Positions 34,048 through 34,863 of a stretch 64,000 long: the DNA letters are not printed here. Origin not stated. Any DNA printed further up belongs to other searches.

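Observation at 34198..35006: PIN-domain gene and overlapping 98-aa partner embedded inside the fad beta-oxidation operon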

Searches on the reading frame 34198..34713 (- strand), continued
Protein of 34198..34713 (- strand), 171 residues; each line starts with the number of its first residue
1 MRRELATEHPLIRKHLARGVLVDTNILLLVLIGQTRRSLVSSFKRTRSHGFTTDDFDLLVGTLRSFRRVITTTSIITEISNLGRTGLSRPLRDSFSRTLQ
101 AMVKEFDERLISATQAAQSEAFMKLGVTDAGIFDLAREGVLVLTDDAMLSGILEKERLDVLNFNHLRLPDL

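Call 32: find_related_loci(query=A2, collection=metagenome_contigs, flank=5000)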
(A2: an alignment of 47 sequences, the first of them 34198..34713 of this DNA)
Query A2 (171 aa) in metagenome_contigs; peptide patterns used: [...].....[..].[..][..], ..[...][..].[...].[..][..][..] (x = any residue, [..] = any of these).
600 stretches matched a pattern (row limit reached: there are more); 527 encode a relative of the query (tblastn E <= 1e-3); the best 80 are kept; 80 distinct loci.
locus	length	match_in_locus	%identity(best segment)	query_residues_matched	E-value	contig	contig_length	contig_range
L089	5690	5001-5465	45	11-168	2e-39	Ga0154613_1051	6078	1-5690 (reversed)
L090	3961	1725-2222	43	3-171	9e-37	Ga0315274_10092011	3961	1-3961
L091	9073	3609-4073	43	11-167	1e-35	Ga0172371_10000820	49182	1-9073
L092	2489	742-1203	44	11-167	1e-35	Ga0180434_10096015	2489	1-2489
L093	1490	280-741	46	11-167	3e-36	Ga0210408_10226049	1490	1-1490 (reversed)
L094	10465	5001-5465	44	11-168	1e-35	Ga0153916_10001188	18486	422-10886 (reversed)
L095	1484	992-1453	44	11-167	6e-36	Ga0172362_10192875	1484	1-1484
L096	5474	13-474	39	11-167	4e-35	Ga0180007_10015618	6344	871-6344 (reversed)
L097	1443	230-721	36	5-171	2e-35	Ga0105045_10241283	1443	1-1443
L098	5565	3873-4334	45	11-167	9e-35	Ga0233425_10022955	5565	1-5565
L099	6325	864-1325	48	11-167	3e-34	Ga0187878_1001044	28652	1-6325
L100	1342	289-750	43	11-167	1e-34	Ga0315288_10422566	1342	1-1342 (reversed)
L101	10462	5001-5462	45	11-167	7e-34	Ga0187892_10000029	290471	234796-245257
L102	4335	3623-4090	42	11-167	4e-34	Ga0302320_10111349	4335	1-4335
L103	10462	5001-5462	43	11-167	8e-34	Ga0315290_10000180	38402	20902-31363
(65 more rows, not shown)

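Call 43: search_dna_similar(query=window:34198-34713:-, collection=plasmids, mode=protein, max_evalue=0.001, max_rows=20)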
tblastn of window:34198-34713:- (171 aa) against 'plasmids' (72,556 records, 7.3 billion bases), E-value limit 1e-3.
Records with a match: 5; places in all: 5; records where one place covers at least 80% of the query: 5.
Best place of each record, by identity: <60% 5.
By first word of the organism name: Nostoc 2; Allocoleopsis 1; Leptolyngbya 1; Kovacikia 1.
By predicted mobility (MOB-suite, as given by PLSDB): non-mobilizable 4; conjugative 1.
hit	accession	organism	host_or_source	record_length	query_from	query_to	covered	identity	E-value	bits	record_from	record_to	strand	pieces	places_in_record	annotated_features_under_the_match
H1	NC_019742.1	Allocoleopsis franciscana PCC 7113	-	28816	11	168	92%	40.5%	5e-22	99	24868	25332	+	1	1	PIN domain-containing protein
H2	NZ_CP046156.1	Leptolyngbya sp. BL0902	cell culture,open pond on an algae farm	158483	19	168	88%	41.3%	2e-22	100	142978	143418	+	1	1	PIN domain-containing protein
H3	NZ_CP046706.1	Nostoc sp. ATCC 53789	-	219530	11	167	92%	37.6%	2e-20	94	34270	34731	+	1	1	PIN domain-containing protein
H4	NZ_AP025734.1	Nostoc cf. commune SO-36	-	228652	11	167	92%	37.6%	4e-20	93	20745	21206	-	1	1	PIN domain-containing protein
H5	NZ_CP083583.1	Kovacikia minuta CCNUW1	cell culture,fresh water lake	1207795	11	168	92%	34.2%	1e-18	89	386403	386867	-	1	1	record has no annotation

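Call 44: search_dna_similar(query=window:34198-34713:-, collection=phages, mode=protein, max_evalue=0.001, max_rows=20)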
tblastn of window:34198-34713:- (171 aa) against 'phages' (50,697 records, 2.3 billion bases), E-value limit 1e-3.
No match.

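Call 47: get_annotated_region(hit=H1, flank=4000)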
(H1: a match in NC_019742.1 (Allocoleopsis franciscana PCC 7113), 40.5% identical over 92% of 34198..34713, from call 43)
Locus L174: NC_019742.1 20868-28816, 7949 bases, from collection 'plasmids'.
description: Allocoleopsis franciscana PCC 7113 plasmid pMIC7113.06, complete sequence
organism: Allocoleopsis franciscana PCC 7113 (NCBI taxid 1173027)
taxonomy: Bacteria; Cyanobacteriota; Cyanophyceae; Coleofasciculales; Coleofasciculaceae; Allocoleopsis; Allocoleopsis franciscana; Allocoleopsis franciscana PCC 7113
host: -; source: -; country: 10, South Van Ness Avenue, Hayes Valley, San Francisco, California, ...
typing (MOB-suite, as given by PLSDB): non-mobilizable
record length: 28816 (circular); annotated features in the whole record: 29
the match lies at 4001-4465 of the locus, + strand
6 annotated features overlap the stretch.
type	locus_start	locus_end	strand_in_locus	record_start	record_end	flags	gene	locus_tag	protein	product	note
CDS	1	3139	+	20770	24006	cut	-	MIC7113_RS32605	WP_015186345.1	DUF499 domain-containing protein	-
CDS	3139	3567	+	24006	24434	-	-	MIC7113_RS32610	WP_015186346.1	hypothetical protein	-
CDS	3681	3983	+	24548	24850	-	-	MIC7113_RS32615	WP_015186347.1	hypothetical protein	-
CDS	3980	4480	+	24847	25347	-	-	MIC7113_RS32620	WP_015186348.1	PIN domain-containing protein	-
CDS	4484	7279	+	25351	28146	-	-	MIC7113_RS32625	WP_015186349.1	DUF1156 domain-containing protein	-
CDS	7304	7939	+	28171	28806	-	-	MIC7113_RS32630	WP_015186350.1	hypothetical protein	-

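Call 48: get_annotated_region(hit=H3, flank=4000)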
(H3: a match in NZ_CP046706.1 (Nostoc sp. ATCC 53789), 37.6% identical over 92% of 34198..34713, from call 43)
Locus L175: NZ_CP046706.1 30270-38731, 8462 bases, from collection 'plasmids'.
description: Nostoc sp. ATCC 53789 plasmid pNsp_c, complete sequence
organism: Nostoc sp. ATCC 53789 (NCBI taxid 76335)
taxonomy: Bacteria; Cyanobacteriota; Cyanophyceae; Nostocales; Nostocaceae; Nostoc; Nostoc sp. ATCC 53789
host: -; source: -; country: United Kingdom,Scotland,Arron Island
typing (MOB-suite, as given by PLSDB): non-mobilizable; replicon rep_cluster_317; mating-pair formation MPF_T
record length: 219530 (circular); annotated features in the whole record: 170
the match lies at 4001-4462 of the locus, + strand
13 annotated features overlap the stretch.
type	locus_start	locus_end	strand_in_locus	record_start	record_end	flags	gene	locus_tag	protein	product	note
CDS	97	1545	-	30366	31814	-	-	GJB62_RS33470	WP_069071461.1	ThiF family adenylyltransferase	-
CDS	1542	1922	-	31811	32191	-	-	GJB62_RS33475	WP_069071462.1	hypothetical protein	-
CDS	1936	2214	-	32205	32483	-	-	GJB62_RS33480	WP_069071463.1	multiubiquitin domain-containing protein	-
CDS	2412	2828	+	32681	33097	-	-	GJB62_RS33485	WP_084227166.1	helix-turn-helix transcriptional regulator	-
CDS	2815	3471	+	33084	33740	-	-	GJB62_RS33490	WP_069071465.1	ImmA/IrrE family metallo-endopeptidase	-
CDS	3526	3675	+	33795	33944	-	-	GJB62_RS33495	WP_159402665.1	hypothetical protein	-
CDS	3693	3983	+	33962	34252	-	-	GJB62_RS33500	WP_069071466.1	hypothetical protein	-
CDS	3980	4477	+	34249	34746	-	-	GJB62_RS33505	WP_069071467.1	PIN domain-containing protein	-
CDS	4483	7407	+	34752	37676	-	-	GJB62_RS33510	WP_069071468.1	DUF1156 domain-containing protein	-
CDS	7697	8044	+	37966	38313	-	-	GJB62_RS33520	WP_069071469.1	hypothetical protein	-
CDS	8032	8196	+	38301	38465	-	-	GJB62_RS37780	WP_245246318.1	type II toxin-antitoxin system RelE/ParE family toxin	-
CDS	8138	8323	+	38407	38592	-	-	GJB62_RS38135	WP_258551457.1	hypothetical protein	-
CDS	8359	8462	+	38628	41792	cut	-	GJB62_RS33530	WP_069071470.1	helicase-related protein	-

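Call 58: search_protein_families(library=pfam, proteins=[L174:3139-3567:+], max_evalue=0.01)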
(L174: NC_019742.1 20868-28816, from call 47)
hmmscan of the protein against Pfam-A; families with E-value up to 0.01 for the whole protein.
L174:3139-3567:+ (142 aa): 1 family
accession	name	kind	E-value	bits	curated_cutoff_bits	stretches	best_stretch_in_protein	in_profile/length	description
PF24728.1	DUF7680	-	1.1e-47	162.2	24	1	4-142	1-141/141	Domain of unknown function (DUF7680)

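Call 75: list_cluster_members(proteins=[window:34198-34713:-, window:34710-35006:-, window:32145-32372:+])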
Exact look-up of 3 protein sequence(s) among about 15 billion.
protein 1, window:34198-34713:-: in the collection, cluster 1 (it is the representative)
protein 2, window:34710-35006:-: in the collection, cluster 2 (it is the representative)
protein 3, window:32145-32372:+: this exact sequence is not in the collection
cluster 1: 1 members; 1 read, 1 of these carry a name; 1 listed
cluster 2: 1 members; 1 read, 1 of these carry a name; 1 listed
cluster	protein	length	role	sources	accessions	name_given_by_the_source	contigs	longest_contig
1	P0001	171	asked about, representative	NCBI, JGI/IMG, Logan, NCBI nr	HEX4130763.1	MAG TPA: hypothetical protein VHZ24_12030 [Pirellulales bacterium] | hypothetical protein | hypothetical protein [Pirellulales bacterium]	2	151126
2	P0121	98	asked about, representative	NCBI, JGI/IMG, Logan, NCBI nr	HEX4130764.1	MAG TPA: hypothetical protein VHZ24_12035 [Pirellulales bacterium] | hypothetical protein | hypothetical protein [Pirellulales bacterium]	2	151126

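Call 79: find_related_loci(query=A2, collection=viral_contigs, flank=5000)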
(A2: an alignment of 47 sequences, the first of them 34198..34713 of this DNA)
Query A2 (171 aa) in viral_contigs; peptide patterns used: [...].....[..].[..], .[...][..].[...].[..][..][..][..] (x = any residue, [..] = any of these).
30 stretches matched a pattern; 1 encode a relative of the query (tblastn E <= 1e-3); 1 distinct loci.
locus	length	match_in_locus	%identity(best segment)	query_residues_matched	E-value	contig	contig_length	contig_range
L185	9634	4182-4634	38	12-167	7e-25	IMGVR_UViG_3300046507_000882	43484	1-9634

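Call 80: search_protein_families(library=phrogs, proteins=[window:34198-34713:-], max_evalue=0.1)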
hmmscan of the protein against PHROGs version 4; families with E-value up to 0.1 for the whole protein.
window:34198-34713:- (171 aa): 0 families
